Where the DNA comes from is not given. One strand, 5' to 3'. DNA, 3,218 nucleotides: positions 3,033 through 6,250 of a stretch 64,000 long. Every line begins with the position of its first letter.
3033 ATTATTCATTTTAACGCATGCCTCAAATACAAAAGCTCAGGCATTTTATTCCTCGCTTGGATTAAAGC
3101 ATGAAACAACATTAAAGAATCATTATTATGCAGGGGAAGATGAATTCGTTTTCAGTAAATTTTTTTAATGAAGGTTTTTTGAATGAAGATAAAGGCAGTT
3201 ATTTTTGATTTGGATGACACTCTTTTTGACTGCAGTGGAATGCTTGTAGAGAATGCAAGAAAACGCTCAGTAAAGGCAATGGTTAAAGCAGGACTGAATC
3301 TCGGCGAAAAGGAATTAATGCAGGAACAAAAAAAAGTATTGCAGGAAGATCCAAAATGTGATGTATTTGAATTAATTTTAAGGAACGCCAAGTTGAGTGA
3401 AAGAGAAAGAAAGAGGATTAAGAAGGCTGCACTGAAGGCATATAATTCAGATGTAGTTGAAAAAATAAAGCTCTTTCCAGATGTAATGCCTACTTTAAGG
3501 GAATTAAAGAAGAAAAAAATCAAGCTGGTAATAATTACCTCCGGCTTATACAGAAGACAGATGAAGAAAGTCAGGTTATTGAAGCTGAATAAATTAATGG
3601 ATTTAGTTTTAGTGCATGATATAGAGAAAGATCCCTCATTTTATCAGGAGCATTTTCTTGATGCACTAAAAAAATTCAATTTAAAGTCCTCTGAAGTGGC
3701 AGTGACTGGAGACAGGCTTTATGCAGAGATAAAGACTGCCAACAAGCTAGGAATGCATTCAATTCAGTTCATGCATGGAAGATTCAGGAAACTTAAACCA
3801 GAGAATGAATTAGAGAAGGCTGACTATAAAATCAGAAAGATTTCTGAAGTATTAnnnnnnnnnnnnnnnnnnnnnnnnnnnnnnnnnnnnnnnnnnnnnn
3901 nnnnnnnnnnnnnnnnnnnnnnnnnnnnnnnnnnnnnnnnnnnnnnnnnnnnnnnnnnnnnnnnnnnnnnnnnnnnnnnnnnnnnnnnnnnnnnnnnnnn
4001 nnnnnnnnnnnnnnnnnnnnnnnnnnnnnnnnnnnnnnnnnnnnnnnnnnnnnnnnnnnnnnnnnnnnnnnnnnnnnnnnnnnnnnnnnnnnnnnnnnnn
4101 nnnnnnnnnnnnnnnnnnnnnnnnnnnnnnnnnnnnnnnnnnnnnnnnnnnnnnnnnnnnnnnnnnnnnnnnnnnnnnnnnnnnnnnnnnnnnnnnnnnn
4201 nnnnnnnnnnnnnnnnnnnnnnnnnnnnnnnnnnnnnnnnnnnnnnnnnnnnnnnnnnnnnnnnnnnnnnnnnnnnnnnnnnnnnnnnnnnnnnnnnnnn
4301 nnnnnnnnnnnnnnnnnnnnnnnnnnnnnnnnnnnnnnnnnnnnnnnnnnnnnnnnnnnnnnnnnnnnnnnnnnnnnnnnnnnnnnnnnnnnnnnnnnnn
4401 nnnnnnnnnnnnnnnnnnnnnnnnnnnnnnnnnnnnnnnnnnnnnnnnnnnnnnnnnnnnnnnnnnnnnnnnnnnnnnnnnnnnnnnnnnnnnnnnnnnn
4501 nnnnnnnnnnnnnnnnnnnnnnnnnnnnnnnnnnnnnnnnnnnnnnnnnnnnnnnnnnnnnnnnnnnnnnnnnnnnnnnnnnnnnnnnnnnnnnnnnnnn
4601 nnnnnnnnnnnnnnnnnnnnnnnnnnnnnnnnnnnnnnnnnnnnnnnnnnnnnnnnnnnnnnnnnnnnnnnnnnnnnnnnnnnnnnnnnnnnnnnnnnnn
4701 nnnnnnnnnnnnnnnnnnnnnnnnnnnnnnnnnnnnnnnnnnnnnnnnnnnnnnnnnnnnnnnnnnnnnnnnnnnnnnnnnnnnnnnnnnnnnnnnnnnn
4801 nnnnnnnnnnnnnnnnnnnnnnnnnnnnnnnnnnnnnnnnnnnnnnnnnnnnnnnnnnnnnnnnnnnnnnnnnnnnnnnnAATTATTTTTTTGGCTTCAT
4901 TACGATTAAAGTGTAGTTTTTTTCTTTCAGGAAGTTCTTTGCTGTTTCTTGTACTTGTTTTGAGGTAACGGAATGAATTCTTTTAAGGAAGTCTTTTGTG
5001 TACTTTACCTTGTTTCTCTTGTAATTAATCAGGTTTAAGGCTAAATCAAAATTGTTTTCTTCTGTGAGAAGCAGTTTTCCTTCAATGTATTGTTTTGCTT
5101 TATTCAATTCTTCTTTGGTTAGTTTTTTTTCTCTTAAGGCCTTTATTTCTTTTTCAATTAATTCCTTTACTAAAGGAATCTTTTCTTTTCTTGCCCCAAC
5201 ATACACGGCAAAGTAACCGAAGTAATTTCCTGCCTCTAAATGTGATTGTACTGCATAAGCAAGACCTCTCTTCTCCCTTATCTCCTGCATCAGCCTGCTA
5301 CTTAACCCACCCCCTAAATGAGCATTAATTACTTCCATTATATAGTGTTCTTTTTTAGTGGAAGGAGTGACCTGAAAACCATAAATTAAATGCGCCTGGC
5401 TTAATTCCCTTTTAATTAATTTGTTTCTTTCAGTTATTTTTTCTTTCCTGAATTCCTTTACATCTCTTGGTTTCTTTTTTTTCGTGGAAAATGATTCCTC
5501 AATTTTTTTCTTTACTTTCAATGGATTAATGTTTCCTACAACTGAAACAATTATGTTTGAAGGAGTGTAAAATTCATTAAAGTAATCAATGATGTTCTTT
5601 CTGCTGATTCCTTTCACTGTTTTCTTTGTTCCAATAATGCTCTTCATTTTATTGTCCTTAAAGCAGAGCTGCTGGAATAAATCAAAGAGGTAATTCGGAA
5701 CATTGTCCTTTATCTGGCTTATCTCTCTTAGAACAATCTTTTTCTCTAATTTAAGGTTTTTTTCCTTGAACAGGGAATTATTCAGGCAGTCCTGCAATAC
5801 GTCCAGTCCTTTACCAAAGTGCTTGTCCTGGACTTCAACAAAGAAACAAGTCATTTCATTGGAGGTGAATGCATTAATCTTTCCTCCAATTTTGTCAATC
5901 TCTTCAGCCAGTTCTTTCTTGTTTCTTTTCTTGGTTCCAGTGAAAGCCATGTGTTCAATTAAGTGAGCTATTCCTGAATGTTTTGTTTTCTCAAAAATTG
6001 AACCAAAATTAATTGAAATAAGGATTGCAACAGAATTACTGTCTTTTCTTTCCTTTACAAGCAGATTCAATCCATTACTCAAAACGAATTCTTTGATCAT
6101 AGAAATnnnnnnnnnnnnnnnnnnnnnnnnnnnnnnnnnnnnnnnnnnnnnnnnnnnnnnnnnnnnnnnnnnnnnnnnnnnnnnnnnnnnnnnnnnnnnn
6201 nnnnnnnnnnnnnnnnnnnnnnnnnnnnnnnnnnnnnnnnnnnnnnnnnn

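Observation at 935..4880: glmS - GNAT - HAD::YvcK(CofD-like) cluster, pairing an archaeal GlmS with a fused GlmR-like partner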

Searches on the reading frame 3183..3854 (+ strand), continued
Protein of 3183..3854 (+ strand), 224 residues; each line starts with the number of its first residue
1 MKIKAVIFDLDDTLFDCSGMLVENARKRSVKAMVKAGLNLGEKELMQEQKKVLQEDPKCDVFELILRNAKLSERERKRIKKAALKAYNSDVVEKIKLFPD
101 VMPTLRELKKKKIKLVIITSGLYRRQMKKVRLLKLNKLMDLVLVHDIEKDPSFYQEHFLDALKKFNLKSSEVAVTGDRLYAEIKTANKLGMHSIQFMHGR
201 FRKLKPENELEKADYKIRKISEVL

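Call 90: list_cluster_members(proteins=[P0323, P0281, P0251, P0270, P0219, P0278])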
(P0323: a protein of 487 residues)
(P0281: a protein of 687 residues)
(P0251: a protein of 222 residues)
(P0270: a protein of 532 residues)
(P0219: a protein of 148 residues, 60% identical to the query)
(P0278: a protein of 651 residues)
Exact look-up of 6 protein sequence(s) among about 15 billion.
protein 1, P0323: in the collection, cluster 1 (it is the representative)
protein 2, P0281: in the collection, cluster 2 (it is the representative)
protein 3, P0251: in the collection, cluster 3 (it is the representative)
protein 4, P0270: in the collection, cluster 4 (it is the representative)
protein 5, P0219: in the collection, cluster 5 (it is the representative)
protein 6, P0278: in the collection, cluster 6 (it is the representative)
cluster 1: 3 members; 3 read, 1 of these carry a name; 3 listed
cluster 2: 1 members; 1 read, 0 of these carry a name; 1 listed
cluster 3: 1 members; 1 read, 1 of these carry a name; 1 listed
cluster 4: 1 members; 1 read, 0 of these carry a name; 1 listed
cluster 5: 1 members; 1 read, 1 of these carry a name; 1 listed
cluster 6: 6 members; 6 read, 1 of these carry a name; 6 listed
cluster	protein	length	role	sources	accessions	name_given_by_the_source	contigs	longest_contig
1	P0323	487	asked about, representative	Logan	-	-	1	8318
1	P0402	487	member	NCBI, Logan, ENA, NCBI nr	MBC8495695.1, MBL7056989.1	HAD hydrolase-like protein [archaeon]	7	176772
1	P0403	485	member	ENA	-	-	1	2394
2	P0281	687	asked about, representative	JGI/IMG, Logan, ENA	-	-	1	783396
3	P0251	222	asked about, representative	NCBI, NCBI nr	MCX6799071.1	MAG: HAD hydrolase-like protein, partial [Candidatus Diapherotrites archaeon] | HAD hydrolase-like protein [Candidatus Diapherotrites archaeon]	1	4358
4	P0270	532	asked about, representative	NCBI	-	-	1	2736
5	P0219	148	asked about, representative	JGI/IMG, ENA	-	glucosamine-phosphate N-acetyltransferase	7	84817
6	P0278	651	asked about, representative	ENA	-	-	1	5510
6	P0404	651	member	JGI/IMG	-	sigma-B regulation protein RsbU (phosphoserine phosphatase)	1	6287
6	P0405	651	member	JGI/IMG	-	-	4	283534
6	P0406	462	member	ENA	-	-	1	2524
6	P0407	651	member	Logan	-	-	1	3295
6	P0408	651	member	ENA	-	-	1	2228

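Call 95: search_protein_families(library=pfam, proteins=[L110:2794-3981:-, L110:3983-5335:-, L110:5920-6393:-, L110:7365-8297:-], max_evalue=0.00001)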
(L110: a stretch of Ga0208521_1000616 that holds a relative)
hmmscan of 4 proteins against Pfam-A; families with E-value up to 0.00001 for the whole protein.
L110:2794-3981:- (395 aa): 5 families
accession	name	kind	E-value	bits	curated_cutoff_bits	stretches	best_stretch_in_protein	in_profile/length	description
PF00483.29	NTP_transferase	-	9.4e-37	127.3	21.2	1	4-222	2-241/245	Nucleotidyl transferase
PF00132.30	Hexapep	-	4.3e-19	67.8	27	2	263-296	2-35/36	Bacterial transferase hexapeptide (six repeats)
PF25084.1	LbH_EIF2B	-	4.2e-13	49.6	54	1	280-327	38-85/105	EIF2B subunit epsilon LbH domain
PF14602.12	Hexapep_2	-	2.8e-07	30.6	27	0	263-290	2-27/34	Hexapeptide repeat of succinyl-transferase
PF12804.13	NTP_transf_3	-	1.2e-06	29.2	27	1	4-79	1-66/160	MobA-like NTP transferase domain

L110:3983-5335:- (450 aa): 4 families
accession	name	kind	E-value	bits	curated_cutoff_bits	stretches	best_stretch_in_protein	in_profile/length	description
PF02878.22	PGM_PMM_I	-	9.3e-48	161.9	22.5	1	3-135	2-132/138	Phosphoglucomutase/phosphomannomutase, alpha/beta/alpha domain I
PF02880.22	PGM_PMM_III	-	4.7e-40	136.7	20.7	1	261-370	1-112/115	Phosphoglucomutase/phosphomannomutase, alpha/beta/alpha domain III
PF02879.22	PGM_PMM_II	-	1.1e-18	68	29.3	1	161-257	2-103/103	Phosphoglucomutase/phosphomannomutase, alpha/beta/alpha domain II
PF00408.26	PGM_PMM_IV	-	3e-18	66.1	23.1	1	377-442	1-67/68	Phosphoglucomutase/phosphomannomutase, C-terminal domain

L110:5920-6393:- (157 aa): 2 families
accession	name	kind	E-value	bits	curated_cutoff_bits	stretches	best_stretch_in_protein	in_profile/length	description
PF07977.19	FabA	-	1.5e-26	93.1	23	1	29-150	2-137/138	FabA-like domain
PF22818.2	ApeI-like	-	3.1e-07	31.1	28.5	1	46-131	13-91/119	ApeI dehydratase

L110:7365-8297:- (310 aa): 1 family
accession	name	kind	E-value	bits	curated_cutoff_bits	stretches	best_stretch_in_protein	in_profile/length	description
PF01715.23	IPPT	-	8.5e-81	271.6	23.6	1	39-280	2-242/243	IPP transferase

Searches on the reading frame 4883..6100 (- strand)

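Call 3: search_protein_families(library=pfam, proteins=[window:4883-6100:-], max_evalue=0.01)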
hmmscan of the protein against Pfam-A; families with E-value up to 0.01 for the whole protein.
window:4883-6100:- (405 aa): 3 families
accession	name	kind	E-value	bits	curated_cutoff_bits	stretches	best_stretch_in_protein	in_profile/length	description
PF05193.26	Peptidase_M16_C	-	3.1e-40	138.4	23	1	165-337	2-179/181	Peptidase M16 inactive domain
PF00675.25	Peptidase_M16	-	4.5e-37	127.7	22.3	1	18-155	7-145/149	Insulinase (Peptidase family M16)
PF06014.16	YqgQ-like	-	0.0013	19.2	25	1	282-350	5-60/61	YqgQ-like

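Call 4: search_protein_families(library=ncbifam, proteins=[window:4883-6100:-], max_evalue=0.01)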
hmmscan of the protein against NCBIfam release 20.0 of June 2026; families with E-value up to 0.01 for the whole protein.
window:4883-6100:- (405 aa): 4 families
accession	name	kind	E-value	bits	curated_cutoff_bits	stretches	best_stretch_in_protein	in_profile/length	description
NF047422.1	YfmF_fam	equivalog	9.3e-42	143.4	285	1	87-398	90-409/412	EF-P 5-aminopentanol modification-associated protein YfmF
NF047421.1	YfmH_fam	equivalog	1.6e-32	113.2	250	1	5-404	13-424/425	EF-P 5-aminopentanol modification-associated protein YfmH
NF011681.0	PRK15101.1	equivalog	1.2e-18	66.6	765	1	7-130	49-173/961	pitrilysin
TIGR02110.1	PQQ_syn_pqqF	equivalog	2.1e-17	63.1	320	1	4-126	2-125/697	pyrroloquinoline quinone biosynthesis protein PqqF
